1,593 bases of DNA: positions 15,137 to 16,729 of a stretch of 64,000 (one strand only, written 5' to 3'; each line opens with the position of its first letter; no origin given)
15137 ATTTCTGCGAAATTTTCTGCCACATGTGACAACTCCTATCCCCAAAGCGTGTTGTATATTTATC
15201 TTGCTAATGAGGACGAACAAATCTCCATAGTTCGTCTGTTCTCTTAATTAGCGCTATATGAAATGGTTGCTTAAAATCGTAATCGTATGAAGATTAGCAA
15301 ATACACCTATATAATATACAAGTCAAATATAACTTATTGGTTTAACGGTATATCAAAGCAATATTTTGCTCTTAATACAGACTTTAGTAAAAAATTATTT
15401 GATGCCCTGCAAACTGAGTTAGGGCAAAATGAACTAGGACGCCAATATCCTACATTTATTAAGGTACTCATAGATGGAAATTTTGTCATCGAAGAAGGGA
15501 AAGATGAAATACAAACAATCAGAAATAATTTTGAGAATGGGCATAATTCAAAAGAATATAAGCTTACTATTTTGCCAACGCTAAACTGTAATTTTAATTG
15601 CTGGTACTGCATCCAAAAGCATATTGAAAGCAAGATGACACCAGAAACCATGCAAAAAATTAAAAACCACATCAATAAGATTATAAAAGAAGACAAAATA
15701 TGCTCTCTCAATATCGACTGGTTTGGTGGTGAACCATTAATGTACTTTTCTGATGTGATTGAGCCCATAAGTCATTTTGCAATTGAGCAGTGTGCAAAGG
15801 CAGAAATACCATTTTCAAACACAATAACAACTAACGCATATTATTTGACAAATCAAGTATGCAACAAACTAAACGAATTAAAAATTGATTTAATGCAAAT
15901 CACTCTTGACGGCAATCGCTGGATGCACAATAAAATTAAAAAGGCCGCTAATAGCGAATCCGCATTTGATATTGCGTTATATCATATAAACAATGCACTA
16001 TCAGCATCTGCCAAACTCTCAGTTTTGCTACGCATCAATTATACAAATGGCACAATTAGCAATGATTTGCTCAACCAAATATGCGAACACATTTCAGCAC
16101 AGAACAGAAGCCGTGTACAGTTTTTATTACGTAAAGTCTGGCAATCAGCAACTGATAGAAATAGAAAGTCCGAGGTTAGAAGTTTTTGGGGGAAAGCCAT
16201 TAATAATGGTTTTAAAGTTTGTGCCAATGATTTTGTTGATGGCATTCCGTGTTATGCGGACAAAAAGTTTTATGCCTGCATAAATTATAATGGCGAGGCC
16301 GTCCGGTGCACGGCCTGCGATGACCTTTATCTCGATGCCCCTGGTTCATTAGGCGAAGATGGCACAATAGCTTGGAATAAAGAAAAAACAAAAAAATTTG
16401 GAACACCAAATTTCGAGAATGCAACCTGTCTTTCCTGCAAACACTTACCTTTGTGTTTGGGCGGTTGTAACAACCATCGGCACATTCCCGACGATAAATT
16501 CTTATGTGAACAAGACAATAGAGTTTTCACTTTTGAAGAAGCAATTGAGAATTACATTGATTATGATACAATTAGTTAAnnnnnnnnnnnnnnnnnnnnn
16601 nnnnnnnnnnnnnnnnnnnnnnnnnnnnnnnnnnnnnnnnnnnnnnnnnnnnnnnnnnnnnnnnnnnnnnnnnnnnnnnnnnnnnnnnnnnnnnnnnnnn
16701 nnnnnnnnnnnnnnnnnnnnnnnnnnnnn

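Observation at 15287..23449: Candidate uncharacterised RiPP/bacteriocin cluster: rSAM-SPASM + GG-leader peptide + YcaO + OM barrel + C39-ABC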

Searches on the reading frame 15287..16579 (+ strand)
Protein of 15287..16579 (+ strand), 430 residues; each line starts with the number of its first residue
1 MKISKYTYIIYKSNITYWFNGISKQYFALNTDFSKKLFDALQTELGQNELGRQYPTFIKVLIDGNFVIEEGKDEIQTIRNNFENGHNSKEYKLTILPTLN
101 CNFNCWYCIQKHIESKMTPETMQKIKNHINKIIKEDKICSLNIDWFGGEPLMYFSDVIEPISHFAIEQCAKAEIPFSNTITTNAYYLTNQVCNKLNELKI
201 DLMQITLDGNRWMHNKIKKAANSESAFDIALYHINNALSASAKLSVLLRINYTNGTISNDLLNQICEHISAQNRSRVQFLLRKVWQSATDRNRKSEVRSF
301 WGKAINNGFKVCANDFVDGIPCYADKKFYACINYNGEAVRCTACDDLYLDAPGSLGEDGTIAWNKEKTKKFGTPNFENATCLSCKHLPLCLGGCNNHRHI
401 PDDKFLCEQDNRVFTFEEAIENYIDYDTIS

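Call 3: search_protein_families(library=pfam, proteins=[window:15287-16579:+], max_evalue=0.01)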
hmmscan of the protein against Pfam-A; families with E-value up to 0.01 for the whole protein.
window:15287-16579:+ (430 aa): 3 families
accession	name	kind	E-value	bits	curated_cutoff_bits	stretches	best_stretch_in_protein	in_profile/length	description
PF04055.27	Radical_SAM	-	1e-11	45.7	29.5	1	96-224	2-123/166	Radical SAM superfamily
PF13353.11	Fer4_12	-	6.1e-06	27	22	1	100-210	14-116/137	4Fe-4S single cluster domain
PF15601.11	Imm70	-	4.8e-05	23.5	26.7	1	31-84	13-69/131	Immunity protein 70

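Call 4: search_protein_families(library=ncbifam, proteins=[window:15287-16579:+], max_evalue=0.01)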
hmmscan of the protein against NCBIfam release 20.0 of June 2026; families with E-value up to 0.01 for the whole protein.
window:15287-16579:+ (430 aa): 41 families (the best 25 are shown)
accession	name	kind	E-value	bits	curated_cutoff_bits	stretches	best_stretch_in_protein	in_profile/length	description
TIGR04334.1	rSAM_Clo7bot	equivalog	5.1e-38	130.8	600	2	2-281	1-274/440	radical SAM/SPASM domain Clo7bot peptide maturase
TIGR04463.1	rSAM_vs_C_rich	equivalog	7.5e-36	123.8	525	1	20-272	16-259/438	TIGR04463 family radical SAM/SPASM RiPP maturase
NF038107.1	rSAM_NF038107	equivalog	4.2e-28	98.3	600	1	1-409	1-415/444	Cys-every-fifth radical SAM/SPASM peptide maturase CefB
NF052473.1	rSAM_FlmE_OhkG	exception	3e-26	92.2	500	1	2-252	2-261/481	FlmE/OhkG family radical SAM/SPASM peptide maturase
TIGR04280.1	geopep_mat_rSAM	hypoth_equivalog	5.9e-25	88.1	400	2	61-256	53-246/428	geopeptide radical SAM maturase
NF047865.1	rSAM_PapB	equivalog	9.7e-19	67.7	340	1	93-277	5-183/330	PapB family radical SAM/SPASM ranthipeptide maturase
TIGR03906.1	quino_hemo_SAM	equivalog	2.7e-18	65.9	453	1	98-269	101-270/467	quinohemoprotein amine dehydrogenase maturation protein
TIGR03942.1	sulfatase_rSAM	equivalog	9.3e-17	61.1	349.45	2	99-280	9-187/363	anaerobic sulfatase maturase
TIGR03978.1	rSAM_paired_1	equivalog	2.1e-16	59.7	370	1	92-240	83-230/466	His-Xaa-Ser system radical SAM maturase HxsB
TIGR03974.1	rSAM_six_Cys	equivalog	2.2e-16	59.8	425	1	37-255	46-262/451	thioether cross-link-forming SCIFF peptide maturase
NF041298.1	rSAM_mat_DynA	equivalog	3.9e-16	59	450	1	95-267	5-176/356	dynobactin maturation radical SAM/SPASM protein DynA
TIGR04064.1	rSAM_nif11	equivalog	4.8e-15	55.2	518.7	1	86-240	73-227/459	nif11-like peptide radical SAM maturase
NF041707.1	rSAM_YhhB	equivalog_domain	1.6e-13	50.3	445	1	101-315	12-228/369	cyclophane-forming radical SAM/SPASM peptide maturase YhhB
TIGR04054.1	rSAM_NirJ1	equivalog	1.1e-11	44.1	650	1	98-279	43-207/387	putative heme d1 biosynthesis radical SAM protein NirJ1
TIGR04269.1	SAM_SPASM_FxsB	subfamily_domain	3.1e-11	42.9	370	1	101-288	12-203/363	FxsB family cyclophane-forming radical SAM/SPASM peptide maturase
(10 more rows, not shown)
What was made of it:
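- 15287..16579 (+): Radical SAM/SPASM peptide maturase with an N-terminal RRE-like domain. It is an accessory module of the locus. The best NCBIfam hits are Cys-rich-peptide maturases, all below cut-off (calls 3, 4).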

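Call 6: find_homologous_proteins(query=window:15287-16579:+)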
Query window:15287-16579:+ (430 aa): 819 proteins with E <= 0.001 among 3159 candidates; the best 120 are listed.
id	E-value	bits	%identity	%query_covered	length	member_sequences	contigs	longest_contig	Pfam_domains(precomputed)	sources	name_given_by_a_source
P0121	2.3e-298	1007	100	100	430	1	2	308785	PF04055.28,PF13353.12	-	-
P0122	7.1e-257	870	87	100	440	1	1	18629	PF04055.28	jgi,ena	-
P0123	1.1e-238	811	82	100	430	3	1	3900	PF04055.28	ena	-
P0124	3.9e-186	637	65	100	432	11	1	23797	PF04055.28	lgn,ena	-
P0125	1.1e-184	633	66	100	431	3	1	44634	PF04055.28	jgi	-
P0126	5.6e-116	406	45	100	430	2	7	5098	PF04055.28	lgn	-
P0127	1.9e-113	398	44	98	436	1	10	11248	PF04055.28,PF13353.12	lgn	-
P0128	2.9e-113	397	45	99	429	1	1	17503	PF04055.28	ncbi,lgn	-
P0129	4.7e-113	397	46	99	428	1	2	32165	PF04055.28,PF13353.12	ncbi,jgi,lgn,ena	jgi:radical SAM additional 4Fe4S-binding domain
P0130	3.0e-111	391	44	98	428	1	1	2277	PF04055.28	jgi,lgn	jgi:uncharacterized protein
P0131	9.8e-111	389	43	99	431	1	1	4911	PF04055.28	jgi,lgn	jgi:uncharacterized protein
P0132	1.4e-110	388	44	99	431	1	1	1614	PF04055.28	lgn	-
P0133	2.1e-109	385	43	98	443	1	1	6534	PF04055.28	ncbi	-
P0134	7.6e-109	383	45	99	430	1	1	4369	PF04055.28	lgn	-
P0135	1.4e-108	382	42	99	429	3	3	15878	PF04055.28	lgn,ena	-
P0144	1.9e-104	368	42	99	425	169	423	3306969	PF04055.28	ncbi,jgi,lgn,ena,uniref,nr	ncbi:radical SAM protein [Muribaculum gordoncarteri]|jgi:uncharacterized protein|uniref:Radical SAM 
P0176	2.2e-101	358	41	100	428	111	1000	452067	PF04055.28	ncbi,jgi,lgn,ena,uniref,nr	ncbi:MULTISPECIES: radical SAM protein [Bacteroidales]|jgi:uncharacterized protein|uniref:Radical SA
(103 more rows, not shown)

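Call 22: list_cluster_members(proteins=[P0176, P0144, P0062, P0110, P0025, P0085, P0067, P0129])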
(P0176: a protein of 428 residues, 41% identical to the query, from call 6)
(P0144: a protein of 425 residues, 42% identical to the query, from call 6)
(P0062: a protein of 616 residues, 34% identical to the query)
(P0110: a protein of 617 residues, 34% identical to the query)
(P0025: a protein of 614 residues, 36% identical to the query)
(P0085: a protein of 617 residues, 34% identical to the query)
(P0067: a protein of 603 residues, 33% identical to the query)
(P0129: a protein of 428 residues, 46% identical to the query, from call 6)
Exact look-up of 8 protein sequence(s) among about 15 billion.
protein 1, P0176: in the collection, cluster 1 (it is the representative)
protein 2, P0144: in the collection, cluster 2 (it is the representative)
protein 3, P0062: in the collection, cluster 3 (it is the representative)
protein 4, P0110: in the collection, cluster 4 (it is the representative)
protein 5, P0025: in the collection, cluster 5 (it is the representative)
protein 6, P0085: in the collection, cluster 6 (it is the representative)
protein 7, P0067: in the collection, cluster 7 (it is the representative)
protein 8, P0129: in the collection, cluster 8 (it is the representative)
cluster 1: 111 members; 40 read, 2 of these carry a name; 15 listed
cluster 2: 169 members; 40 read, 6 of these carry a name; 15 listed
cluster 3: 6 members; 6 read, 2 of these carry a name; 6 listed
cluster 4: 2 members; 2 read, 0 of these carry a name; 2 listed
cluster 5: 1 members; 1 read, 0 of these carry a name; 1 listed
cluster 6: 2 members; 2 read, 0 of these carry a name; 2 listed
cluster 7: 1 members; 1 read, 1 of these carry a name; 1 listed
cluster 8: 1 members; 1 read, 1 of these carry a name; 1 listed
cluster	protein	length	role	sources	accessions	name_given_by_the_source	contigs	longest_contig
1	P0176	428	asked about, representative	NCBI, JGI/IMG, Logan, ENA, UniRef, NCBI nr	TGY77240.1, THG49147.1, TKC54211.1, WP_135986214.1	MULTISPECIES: radical SAM protein [Bacteroidales] | uncharacterized protein | Radical SAM protein n=3 Tax=Bacteroidales TaxID=171549 RepID=A0AC61RIW1_9BACT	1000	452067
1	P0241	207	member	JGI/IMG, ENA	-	uncharacterized protein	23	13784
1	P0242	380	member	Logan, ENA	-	-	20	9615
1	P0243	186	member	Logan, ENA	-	-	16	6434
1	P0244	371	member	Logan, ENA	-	-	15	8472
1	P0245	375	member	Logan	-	-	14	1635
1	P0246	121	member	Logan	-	-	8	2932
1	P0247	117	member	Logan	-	-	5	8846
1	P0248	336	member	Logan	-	-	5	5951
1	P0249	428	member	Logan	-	-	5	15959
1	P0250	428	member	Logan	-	-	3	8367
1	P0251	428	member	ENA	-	-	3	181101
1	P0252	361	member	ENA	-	-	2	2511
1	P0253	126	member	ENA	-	-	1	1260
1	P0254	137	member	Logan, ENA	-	-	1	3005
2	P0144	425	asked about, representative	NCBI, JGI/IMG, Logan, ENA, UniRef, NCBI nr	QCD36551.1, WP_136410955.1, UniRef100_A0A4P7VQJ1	radical SAM protein [Muribaculum gordoncarteri] | uncharacterized protein | Radical SAM protein n=10 Tax=Muribaculum TaxID=1918540 RepID=A0A4P7VQJ1_9BACT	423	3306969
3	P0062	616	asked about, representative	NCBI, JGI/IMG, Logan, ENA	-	-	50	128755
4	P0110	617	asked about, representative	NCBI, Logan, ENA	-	-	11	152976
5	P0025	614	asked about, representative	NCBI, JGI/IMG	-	-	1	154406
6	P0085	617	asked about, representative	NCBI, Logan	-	-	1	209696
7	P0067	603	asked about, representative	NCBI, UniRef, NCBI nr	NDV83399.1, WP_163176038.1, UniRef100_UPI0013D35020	YcaO-like family protein [Bacteroides sp. 51] | YcaO-like family protein n=1 Tax=Bacteroides sp. 51 TaxID=2302938 RepID=UPI0013D35020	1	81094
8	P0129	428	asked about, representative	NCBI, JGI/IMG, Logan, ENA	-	radical SAM additional 4Fe4S-binding domain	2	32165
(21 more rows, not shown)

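Call 29: find_encoding_contigs(protein=P0124, flank=8000, max_places=2)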
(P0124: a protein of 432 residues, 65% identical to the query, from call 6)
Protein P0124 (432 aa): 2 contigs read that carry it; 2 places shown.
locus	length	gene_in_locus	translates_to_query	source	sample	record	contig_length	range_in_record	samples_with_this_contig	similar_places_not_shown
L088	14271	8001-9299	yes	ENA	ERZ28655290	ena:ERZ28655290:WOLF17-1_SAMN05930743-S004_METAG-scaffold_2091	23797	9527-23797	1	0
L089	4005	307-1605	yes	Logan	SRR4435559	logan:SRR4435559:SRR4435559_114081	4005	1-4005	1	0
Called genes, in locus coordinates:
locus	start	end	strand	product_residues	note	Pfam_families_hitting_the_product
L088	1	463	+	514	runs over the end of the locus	PF00117:GATase, PF07722:Peptidase_C26 (weak), PF02540:NAD_synthase (weak), PF06508:QueC (faint), PF00958:GMP_synt_C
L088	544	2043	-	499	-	PF01266:DAO (faint), PF01593:Amino_oxidase, PF07992:Pyr_redox_2 (faint), PF13450:NAD_binding_8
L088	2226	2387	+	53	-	PF00468:Ribosomal_L34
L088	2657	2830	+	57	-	-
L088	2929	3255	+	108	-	PF21068:ATPgraspMvdD (weak)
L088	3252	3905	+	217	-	-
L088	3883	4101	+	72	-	-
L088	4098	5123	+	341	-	-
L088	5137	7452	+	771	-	PF13620:CarboxypepD_reg, PF13715:CarbopepD_reg_2, PF14905:OMP_b-brl_3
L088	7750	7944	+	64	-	-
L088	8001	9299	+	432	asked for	PF04055:Radical_SAM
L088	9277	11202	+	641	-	PF13620:CarboxypepD_reg, PF13715:CarbopepD_reg_2, PF14905:OMP_b-brl_3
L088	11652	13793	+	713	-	PF03412:Peptidase_C39, PF00664:ABC_membrane, PF00005:ABC_tran, PF02463:SMC_N (faint)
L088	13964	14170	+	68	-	-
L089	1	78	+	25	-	?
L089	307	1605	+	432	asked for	PF04055:Radical_SAM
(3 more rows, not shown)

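Call 30: find_encoding_contigs(protein=P0125, flank=8000, max_places=2)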
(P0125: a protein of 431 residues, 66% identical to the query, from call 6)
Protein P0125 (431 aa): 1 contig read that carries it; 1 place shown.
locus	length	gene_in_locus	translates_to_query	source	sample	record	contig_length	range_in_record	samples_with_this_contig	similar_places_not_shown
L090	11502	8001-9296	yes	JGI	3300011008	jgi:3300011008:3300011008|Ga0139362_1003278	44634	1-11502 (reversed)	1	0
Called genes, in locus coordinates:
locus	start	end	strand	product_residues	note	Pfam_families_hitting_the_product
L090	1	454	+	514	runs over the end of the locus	PF00117:GATase, PF07722:Peptidase_C26 (weak), PF02540:NAD_synthase (weak), PF06508:QueC (faint), PF00958:GMP_synt_C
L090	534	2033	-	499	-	PF01266:DAO (faint), PF01593:Amino_oxidase, PF07992:Pyr_redox_2 (faint), PF13450:NAD_binding_8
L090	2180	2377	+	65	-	PF00468:Ribosomal_L34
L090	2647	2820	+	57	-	-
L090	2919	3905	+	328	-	PF21068:ATPgraspMvdD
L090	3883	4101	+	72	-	-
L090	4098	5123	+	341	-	-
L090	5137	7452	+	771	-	PF13620:CarboxypepD_reg, PF13715:CarbopepD_reg_2, PF14905:OMP_b-brl_3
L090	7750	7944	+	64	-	-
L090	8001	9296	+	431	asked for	PF04055:Radical_SAM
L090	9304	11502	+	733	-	?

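Call 32: find_encoding_contigs(protein=P0144, flank=8000, max_places=2)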
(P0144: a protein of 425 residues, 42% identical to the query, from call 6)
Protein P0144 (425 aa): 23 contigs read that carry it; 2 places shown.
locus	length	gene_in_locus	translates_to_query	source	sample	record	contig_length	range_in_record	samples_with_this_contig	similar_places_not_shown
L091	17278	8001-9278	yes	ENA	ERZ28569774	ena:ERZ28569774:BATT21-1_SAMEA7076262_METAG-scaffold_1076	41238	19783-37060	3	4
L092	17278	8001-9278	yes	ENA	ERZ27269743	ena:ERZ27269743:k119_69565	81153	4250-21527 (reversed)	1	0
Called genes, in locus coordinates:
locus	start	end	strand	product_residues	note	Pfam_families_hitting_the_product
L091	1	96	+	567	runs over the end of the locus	PF13428:TPR_14 (faint), PF00515:TPR_1 (faint), PF07719:TPR_2 (faint), PF13181:TPR_8 (faint), PF13424:TPR_12 (faint)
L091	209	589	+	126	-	-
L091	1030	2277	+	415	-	PF04055:Radical_SAM, PF13353:Fer4_12 (weak)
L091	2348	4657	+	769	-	PF13620:CarboxypepD_reg (faint), PF00593:TonB_dep_Rec_b-barrel (weak)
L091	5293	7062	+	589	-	PF00515:TPR_1 (faint), PF07719:TPR_2 (faint), PF13181:TPR_8 (faint), PF13424:TPR_12 (weak), PF17874:TPR_MalT (weak)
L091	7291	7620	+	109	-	-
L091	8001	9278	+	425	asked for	PF04055:Radical_SAM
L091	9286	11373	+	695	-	-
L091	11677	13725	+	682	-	PF03412:Peptidase_C39, PF00664:ABC_membrane, PF02463:SMC_N (faint), PF00005:ABC_tran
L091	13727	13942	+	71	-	-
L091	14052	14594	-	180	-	PF01558:POR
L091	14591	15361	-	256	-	PF02775:TPP_enzyme_C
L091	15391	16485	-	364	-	PF01855:POR_N, PF02780:Transketolase_C (weak), PF17147:PFOR_II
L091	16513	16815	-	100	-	PF13534:Fer4_17 (faint), PF00037:Fer4, PF12797:Fer4_2 (weak), PF12837:Fer4_6 (weak), PF13237:Fer4_10, PF14697:Fer4_21, PF12838:Fer4_7, PF13187:Fer4_9, +3 more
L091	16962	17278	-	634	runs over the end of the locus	-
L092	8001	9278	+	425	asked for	PF04055:Radical_SAM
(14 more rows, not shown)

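Call 33: find_encoding_contigs(protein=P0176, flank=8000, max_places=2)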
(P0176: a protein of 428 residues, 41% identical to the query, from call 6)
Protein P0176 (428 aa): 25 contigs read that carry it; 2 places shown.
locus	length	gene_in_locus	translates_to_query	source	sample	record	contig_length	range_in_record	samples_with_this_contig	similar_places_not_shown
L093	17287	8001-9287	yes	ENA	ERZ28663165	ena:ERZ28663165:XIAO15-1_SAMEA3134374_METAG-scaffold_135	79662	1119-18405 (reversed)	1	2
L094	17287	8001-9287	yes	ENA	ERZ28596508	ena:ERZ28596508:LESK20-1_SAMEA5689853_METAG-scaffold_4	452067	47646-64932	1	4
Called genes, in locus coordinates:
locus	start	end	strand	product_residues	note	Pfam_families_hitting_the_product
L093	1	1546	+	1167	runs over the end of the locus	PF01624:MutS_I, PF28553:WH_1, PF28554:DUF8437, PF28555:Helicase_dom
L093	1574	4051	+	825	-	PF28555:Helicase_dom, PF00176:SNF2-rel_dom (faint), PF00271:Helicase_C, PF28556:DUF8438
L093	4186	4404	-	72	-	-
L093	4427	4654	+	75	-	PF12844:HTH_19 (weak), PF01381:HTH_3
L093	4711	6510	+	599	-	-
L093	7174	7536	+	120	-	-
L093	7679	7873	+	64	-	-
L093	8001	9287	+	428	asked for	PF04055:Radical_SAM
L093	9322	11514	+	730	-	PF03412:Peptidase_C39, PF13529:Peptidase_C39_2 (faint), PF00664:ABC_membrane, PF00005:ABC_tran, PF02463:SMC_N (faint)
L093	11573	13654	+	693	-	-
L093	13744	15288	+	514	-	-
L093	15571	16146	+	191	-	-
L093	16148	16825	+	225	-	-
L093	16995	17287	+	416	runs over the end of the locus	PF00158:Sigma54_activat, PF14532:Sigma54_activ_2, PF25601:AAA_lid_14, PF02954:HTH_8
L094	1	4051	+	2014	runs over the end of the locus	PF01624:MutS_I, PF28553:WH_1, PF28554:DUF8437, PF28555:Helicase_dom, PF00271:Helicase_C, PF28556:DUF8438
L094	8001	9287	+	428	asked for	PF04055:Radical_SAM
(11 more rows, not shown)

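Call 37: search_solved_structures(query=window:15287-16576:+, max_evalue=0.001)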
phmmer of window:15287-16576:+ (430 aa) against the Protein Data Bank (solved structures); distinct sequences matched with E-value up to 0.001: 1.
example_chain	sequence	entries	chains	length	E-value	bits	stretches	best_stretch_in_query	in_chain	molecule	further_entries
5wgg_A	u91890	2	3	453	2.7e-08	36.5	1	98-263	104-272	Radical SAM domain protein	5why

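Call 50: find_related_loci(query=A2, collection=metagenome_contigs, flank=6000)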
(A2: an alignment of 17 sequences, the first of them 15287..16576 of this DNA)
Query A2 (430 aa) in metagenome_contigs; peptide patterns used: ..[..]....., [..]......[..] (x = any residue, [..] = any of these).
600 stretches matched a pattern (row limit reached: there are more); 376 encode a relative of the query (tblastn E <= 1e-3); the best 80 are kept; 80 distinct loci.
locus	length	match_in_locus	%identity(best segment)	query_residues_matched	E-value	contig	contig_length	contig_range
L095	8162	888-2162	41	1-428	7e-106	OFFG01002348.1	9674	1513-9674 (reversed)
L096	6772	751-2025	42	1-430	2e-105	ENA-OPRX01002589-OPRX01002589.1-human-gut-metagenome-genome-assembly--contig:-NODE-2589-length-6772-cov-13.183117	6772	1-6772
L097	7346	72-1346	42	1-430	2e-105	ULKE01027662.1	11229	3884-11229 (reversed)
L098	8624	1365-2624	41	1-424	3e-105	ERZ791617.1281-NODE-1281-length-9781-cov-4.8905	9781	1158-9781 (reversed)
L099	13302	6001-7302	40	1-427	5e-105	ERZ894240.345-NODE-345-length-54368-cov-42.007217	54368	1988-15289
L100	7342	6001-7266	40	1-425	9e-105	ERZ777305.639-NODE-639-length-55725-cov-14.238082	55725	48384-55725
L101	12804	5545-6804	41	1-424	2e-103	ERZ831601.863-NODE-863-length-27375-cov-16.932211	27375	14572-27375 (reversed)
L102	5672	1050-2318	40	1-426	8e-103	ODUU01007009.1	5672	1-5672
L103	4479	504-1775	39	1-426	1e-102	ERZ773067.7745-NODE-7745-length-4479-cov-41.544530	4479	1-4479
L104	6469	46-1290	40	12-428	1e-101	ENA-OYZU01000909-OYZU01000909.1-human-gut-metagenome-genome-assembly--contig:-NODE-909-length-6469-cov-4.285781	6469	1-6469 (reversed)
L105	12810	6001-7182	42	1-394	2e-101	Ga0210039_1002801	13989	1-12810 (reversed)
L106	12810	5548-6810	40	1-425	7e-100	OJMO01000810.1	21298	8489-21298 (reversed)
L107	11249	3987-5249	39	1-425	7e-99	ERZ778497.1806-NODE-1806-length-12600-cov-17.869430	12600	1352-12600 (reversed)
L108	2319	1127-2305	42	1-394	5e-103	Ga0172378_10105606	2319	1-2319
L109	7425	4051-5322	37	1-425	2e-97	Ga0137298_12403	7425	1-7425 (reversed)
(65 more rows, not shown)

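Call 55: find_encoding_contigs(protein=P0123, flank=6000, max_places=3)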
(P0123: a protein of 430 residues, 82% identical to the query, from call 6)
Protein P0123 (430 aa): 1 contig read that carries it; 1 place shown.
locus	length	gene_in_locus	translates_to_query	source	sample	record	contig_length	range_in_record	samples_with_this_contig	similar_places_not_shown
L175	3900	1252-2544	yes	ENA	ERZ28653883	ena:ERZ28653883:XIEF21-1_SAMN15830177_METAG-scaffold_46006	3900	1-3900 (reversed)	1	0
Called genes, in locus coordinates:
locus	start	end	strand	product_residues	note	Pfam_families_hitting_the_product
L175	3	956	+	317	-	?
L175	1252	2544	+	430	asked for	PF04055:Radical_SAM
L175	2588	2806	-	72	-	-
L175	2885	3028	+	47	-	-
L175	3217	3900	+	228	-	?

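Call 65: predict_structure(alignment_id=A2)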
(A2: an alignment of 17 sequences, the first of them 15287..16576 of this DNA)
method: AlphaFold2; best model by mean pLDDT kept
length: 430 residues; sequences in the alignment: 17
mean_pLDDT: 87.0   pTM: 0.86
mean pLDDT of the five models: 87.0, 85.6, 84.8, 84.7, 84.2
residues with pLDDT >= 90: 264; 70-90: 109; 50-70: 40; < 50: 17
segments of 3 or more residues with pLDDT < 50: 99-111
pLDDT, mean of each block of 10 residues (from residue 1): 95 94 94 95 93 94 94 94 95 80 41 72 98 98 87 92 98 97 88 96 92 83 82 96 95 85 97 96 73 86 95 81 89 90 63 94 90 85 89 63 55 85 82
secondary structure, 60 per line:
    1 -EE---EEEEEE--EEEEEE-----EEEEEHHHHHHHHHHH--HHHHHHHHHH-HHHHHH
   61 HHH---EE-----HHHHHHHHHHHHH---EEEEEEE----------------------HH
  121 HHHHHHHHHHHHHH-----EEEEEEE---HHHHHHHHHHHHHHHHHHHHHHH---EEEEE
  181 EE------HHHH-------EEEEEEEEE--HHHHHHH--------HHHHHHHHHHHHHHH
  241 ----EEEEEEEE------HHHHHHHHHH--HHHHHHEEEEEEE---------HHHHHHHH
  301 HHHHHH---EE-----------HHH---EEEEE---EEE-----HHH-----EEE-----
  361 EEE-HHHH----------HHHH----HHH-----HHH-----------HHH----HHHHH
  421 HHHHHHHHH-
elements in order: E7-12 E15-20 E26-30 H31-41 H44-53 H55-63 H74-86 E90-96 H119-134 E140-146 H150-172 E176-182 H189-192 E200-208 H211-217 H226-240 E245-252 H259-268 H271-276 E277-283 H293-306 E329-333 E337-339 E353-355 E361-363 H365-368 H379-382 H416-429
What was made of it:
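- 15287..16579 (+): The AlphaFold model has pLDDT 87, with three strands then three helices at residues 7-63 (call 65).
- On Radical SAM/SPASM RiPP maturase: In the AlphaFold model (pLDDT about 94 for residues 1-90), strands are at 7-12, 15-20 and 26-30, and helices at 31-41, 44-53 and 55-63 (call 65).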
